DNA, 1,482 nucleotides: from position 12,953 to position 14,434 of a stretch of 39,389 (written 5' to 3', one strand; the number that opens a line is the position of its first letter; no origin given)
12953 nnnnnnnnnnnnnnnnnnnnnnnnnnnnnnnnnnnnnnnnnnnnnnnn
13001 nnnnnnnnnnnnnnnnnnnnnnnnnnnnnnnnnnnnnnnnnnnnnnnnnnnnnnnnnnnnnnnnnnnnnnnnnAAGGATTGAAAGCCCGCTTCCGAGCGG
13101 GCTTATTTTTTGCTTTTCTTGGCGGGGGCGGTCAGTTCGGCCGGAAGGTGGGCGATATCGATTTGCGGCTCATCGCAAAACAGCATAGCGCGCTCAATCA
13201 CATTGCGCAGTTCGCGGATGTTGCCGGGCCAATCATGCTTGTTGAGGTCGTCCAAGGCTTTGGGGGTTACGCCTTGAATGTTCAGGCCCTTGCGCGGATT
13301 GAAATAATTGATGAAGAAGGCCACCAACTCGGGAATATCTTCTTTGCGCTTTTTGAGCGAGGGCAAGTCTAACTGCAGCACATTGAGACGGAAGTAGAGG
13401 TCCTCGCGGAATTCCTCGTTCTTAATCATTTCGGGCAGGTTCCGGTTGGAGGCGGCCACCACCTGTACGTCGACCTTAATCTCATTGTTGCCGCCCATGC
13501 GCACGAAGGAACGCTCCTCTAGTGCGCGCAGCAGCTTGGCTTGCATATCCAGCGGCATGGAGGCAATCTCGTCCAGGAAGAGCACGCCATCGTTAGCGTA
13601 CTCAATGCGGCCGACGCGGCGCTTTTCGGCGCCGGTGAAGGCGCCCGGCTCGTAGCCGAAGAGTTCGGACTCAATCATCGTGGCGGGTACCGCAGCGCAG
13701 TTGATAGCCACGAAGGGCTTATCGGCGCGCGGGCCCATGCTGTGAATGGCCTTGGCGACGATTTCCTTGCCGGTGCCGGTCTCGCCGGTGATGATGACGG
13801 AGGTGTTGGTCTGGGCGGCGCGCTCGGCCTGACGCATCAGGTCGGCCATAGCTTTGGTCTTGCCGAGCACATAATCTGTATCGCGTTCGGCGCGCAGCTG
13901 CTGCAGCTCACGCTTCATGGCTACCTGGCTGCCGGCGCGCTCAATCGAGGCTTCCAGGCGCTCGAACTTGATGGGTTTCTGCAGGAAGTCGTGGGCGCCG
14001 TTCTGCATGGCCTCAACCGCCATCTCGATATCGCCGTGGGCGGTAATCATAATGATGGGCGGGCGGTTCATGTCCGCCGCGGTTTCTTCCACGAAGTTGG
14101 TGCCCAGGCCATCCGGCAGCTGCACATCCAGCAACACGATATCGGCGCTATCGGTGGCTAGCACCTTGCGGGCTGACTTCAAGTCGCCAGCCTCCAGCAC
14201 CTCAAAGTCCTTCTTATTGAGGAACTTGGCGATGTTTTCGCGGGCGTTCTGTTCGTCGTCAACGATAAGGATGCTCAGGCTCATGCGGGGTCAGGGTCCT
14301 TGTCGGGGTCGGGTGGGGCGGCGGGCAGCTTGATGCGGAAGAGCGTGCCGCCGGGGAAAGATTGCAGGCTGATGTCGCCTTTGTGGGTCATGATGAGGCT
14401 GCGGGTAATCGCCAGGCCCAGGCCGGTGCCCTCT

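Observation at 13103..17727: Self-contained sigma-54 cassette: rpoN chained to its own sensor kinase and an activator lacking a DNA-binding domain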

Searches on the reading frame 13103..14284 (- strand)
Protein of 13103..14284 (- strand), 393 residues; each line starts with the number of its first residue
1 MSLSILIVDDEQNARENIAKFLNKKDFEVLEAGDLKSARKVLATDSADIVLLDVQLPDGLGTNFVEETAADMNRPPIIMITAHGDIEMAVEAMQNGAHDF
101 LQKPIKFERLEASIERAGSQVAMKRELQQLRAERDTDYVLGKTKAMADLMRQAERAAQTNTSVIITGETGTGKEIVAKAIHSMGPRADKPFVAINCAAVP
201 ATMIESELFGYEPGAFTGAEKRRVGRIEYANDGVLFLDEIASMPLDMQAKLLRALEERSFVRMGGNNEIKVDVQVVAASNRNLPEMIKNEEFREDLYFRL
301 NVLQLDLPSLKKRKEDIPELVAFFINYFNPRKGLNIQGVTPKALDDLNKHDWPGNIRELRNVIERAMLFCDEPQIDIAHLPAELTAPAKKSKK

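Call 3: search_protein_families(library=pfam, proteins=[window:13103-14284:-], max_evalue=0.01)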
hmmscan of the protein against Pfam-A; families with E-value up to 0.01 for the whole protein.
window:13103-14284:- (393 aa): 14 families
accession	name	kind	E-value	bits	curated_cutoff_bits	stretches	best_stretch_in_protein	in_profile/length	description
PF00158.32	Sigma54_activat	-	8.8e-71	237.4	20.2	1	140-305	2-167/168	Sigma-54 interaction domain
PF00072.30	Response_reg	-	7.9e-29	100.5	30.2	1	5-114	1-110/111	Response regulator receiver domain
PF25601.1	AAA_lid_14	-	8.3e-27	93.3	27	1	312-391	2-81/87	AAA+ ATPase lid domain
PF14532.12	Sigma54_activ_2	-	4.6e-24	85.7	25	1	140-310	1-138/138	Sigma-54 interaction domain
PF01078.27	Mg_chelatase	-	2e-08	34.3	20.3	1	218-281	93-158/207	Magnesium chelatase, subunit ChlI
PF07728.20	AAA_5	-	2.2e-08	34.7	22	1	163-282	2-124/139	AAA domain (dynein-related subfamily)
PF07724.20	AAA_2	-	1.1e-05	25.9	27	1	161-292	4-136/166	AAA domain (Cdc48 subfamily)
PF20720.3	nSTAND3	-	1.5e-05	25.2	27.2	1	149-180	6-37/155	Novel STAND NTPase 3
PF00004.35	AAA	-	3.2e-05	24.8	21.2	1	163-290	1-117/131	ATPase family associated with various cellular activities (AAA)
PF13401.12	AAA_22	-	0.0013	19.5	27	0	159-200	4-45/130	AAA domain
PF20030.5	bpMoxR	-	0.0034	16.9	27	0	234-287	100-151/205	MoxR domain in the MoxR-vWA-beta-propeller ternary systems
PF06490.17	FleQ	-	0.0078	17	22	0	5-117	2-106/108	Flagellar regulatory protein FleQ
PF00493.29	MCM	-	0.009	15.6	23.3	0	156-303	53-195/224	MCM P-loop domain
PF06068.19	TIP49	-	0.0092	15.6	23.8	0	136-199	23-88/347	TIP49 P-loop domain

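Call 4: search_protein_families(library=ncbifam, proteins=[window:13103-14284:-], max_evalue=0.001)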
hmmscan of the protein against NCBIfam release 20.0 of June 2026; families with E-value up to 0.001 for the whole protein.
window:13103-14284:- (393 aa): 113 families (the best 25 are shown)
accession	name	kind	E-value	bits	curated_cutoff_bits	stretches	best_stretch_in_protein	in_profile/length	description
TIGR01818.1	ntrC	equivalog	1e-117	393.8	558.6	1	5-388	1-385/463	nitrogen regulation protein NR(I)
NF008469.0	PRK11361.1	equivalog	2.5e-114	382.5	714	1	4-390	6-396/461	acetoacetate metabolism transcriptional regulator AtoC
NF051870.1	NAssimRespRegNtrX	equivalog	1.2e-107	360.7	600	1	4-389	3-390/452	nitrogen assimilation response regulator NtrX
TIGR02915.1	PEP_resp_reg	equivalog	8.5e-107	357.7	502.6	1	5-381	1-383/445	PEP-CTERM-box response regulator transcription factor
NF041552.1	TF_PrdR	equivalog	9.3e-102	341.2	795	1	109-391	239-521/577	sigma-54 dependent transcriptional regulator PrdR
NF041946.1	LuxO_transreg_Vib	equivalog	3.2e-98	329.5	800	1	17-387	11-383/463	quorum-sensing sigma-54 dependent transcriptional regulator LuxO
TIGR01817.1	nifA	equivalog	2e-96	323.8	528.85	1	118-380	175-438/534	nif-specific transcriptional activator NifA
NF008176.1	PRK10923.1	equivalog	1e-95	321.1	620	1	5-388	6-389/469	nitrogen regulation protein NR(I)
NF007689.0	PRK10365.1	equivalog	8.1e-95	318.2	760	1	3-385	6-387/441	sigma-54-dependent response regulator transcription factor ZraR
NF050807.1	TransRegFlbDCaul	equivalog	2.2e-94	316.9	750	1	17-379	15-360/454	sigma-54-dependent transcriptional regulator FlbD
NF038308.1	RNA_repair_RtcR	equivalog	1.4e-91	308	650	1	83-390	120-442/530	RNA repair transcriptional activator RtcR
NF011695.0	PRK15115.1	equivalog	5.3e-90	302.3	763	1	4-377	8-375/445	two-component system response regulator GlrR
NF049963.1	RespRegFlgRCampy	domain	6.2e-87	292.2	750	1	4-376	2-373/429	fla regulon two-component system response regulator FlgR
NF003451.0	PRK05022.1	equivalog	8.6e-87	292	476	1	99-374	157-427/512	nitric oxide reductase transcriptional regulator NorR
NF011958.0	PRK15429.1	equivalog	2.1e-82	277.8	830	1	133-372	375-614/692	formate hydrogenlyase transcriptional activator FlhA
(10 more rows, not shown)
